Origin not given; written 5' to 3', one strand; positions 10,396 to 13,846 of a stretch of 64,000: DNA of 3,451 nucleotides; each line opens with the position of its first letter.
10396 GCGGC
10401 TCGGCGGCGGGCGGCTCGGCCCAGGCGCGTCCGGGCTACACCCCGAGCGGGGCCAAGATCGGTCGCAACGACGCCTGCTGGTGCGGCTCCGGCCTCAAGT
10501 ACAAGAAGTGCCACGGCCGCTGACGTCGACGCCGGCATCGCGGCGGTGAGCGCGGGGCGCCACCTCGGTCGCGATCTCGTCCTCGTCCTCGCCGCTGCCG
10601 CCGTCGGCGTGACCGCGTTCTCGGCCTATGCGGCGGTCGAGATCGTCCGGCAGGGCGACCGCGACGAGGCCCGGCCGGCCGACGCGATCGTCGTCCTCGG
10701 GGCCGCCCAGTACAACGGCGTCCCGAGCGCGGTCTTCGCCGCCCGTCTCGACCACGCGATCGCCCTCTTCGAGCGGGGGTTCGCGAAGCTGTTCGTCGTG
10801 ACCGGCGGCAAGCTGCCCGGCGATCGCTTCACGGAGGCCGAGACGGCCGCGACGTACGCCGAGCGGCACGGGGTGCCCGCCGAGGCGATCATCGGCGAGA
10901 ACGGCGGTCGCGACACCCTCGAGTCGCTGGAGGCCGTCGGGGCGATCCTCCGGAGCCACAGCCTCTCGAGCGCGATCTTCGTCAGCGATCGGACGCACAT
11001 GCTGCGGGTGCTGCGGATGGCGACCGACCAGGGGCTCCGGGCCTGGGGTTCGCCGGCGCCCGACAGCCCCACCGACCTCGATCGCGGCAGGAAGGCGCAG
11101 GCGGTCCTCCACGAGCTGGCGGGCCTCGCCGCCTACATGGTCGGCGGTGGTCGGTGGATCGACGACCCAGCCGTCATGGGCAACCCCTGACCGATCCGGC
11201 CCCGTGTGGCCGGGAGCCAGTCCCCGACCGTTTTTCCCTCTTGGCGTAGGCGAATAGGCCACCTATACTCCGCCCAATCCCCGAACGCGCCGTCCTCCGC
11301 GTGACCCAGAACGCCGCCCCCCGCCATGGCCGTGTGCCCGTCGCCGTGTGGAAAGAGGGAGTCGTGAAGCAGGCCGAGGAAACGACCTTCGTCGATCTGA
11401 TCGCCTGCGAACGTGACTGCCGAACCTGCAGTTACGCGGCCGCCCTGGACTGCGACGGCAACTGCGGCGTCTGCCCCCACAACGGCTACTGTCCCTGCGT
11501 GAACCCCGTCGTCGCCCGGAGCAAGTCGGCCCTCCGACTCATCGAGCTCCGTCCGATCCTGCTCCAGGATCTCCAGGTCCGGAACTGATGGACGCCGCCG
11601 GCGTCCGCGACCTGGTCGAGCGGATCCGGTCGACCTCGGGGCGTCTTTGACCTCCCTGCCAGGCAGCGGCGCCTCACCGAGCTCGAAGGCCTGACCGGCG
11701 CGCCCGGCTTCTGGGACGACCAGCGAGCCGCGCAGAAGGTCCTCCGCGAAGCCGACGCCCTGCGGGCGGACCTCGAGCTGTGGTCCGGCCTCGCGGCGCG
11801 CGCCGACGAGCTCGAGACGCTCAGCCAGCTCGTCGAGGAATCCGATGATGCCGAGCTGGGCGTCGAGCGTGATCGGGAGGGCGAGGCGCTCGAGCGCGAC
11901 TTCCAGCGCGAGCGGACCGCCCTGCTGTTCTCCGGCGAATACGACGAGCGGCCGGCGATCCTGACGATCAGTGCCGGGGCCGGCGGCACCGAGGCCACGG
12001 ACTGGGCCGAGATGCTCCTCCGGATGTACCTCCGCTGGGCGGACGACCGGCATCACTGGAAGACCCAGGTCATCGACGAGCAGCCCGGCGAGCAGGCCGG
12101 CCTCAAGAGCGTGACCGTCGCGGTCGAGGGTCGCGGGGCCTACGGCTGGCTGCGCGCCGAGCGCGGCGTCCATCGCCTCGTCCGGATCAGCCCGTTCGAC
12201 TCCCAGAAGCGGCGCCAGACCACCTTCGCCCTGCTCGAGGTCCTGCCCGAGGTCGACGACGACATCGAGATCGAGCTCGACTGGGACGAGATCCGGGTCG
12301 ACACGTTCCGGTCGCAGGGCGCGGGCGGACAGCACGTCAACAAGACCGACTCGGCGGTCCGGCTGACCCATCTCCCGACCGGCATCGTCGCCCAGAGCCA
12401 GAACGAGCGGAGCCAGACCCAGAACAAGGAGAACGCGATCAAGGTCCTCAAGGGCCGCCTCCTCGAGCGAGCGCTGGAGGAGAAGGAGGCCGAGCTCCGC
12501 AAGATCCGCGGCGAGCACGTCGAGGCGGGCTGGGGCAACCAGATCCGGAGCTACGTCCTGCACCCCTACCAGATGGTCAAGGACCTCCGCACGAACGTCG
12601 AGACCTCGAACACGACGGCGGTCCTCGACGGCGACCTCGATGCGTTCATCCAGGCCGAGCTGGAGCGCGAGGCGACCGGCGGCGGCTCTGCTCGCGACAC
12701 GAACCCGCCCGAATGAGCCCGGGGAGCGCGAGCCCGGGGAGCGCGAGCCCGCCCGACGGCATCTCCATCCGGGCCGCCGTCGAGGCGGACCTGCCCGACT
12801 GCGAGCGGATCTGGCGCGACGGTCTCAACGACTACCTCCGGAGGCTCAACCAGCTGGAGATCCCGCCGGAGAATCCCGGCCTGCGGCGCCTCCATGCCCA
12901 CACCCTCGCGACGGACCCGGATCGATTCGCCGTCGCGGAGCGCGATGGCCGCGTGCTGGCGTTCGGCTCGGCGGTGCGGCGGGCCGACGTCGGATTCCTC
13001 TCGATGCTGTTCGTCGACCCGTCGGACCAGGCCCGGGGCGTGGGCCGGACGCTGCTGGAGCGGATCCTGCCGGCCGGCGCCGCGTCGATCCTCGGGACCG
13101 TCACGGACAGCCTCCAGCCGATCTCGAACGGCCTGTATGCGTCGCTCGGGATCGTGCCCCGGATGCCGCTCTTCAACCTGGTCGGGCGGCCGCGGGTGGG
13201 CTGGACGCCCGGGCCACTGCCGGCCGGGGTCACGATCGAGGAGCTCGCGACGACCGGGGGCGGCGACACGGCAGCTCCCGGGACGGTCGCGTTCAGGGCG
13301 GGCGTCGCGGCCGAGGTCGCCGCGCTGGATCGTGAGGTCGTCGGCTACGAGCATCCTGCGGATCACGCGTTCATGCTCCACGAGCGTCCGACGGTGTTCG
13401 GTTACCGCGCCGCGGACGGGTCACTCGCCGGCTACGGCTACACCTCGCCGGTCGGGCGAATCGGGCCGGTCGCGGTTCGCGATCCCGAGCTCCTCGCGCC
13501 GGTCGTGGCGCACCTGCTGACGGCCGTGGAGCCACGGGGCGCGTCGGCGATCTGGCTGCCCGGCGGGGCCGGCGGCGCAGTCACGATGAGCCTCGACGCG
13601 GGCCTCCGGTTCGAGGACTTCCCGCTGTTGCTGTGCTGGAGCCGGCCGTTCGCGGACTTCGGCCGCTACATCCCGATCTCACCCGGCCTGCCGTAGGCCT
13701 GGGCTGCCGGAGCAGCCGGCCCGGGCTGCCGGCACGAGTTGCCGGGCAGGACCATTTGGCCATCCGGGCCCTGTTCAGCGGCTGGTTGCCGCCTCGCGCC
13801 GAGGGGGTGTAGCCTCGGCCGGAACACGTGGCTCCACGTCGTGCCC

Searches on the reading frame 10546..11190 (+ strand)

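Call 21: search_protein_families(library=pfam, proteins=[window:10546-11190:+], max_evalue=0.001)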
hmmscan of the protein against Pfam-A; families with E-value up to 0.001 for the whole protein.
window:10546-11190:+ (214 aa): 1 family
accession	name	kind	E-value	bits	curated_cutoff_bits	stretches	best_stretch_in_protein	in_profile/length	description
PF02698.23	DUF218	-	1.6e-27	96.4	27.6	1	46-193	1-133/133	DUF218 domain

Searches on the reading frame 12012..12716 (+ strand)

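Call 68: search_protein_families(library=pfam, proteins=[window:12012-12716:+], max_evalue=0.001)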
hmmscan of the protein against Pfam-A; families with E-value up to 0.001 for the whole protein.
window:12012-12716:+ (234 aa): 2 families
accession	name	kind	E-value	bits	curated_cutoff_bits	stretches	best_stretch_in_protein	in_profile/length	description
PF00472.26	RF-1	-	8.8e-41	138.9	35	1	83-193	1-116/116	RF-1 domain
PF03462.23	PCRF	-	1.3e-26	94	24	1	1-73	121-192/194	PCRF domain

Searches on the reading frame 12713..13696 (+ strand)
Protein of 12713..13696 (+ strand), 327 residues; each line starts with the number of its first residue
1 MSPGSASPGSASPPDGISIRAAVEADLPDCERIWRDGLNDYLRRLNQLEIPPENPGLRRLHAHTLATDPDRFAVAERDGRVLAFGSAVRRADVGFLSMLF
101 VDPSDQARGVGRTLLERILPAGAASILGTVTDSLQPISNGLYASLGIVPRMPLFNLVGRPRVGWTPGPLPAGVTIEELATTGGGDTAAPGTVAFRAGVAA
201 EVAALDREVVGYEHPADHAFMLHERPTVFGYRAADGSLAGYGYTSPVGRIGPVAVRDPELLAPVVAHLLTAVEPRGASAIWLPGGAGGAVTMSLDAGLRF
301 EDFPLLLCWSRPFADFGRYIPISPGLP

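Call 21: search_protein_families(library=pfam, proteins=[window:12713-13696:+], max_evalue=0.001)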
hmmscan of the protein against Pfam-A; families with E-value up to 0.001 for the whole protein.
window:12713-13696:+ (327 aa): 3 families
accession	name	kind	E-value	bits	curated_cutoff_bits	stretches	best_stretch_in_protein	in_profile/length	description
PF00583.31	Acetyltransf_1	-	7.2e-09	36.4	20.7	1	52-146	15-115/116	Acetyltransferase (GNAT) family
PF13508.13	Acetyltransf_7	-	1.3e-07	32.4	27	1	70-146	3-81/84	Acetyltransferase (GNAT) domain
PF13673.13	Acetyltransf_10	-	4.2e-05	24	23.6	1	71-146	32-106/128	Acetyltransferase (GNAT) domain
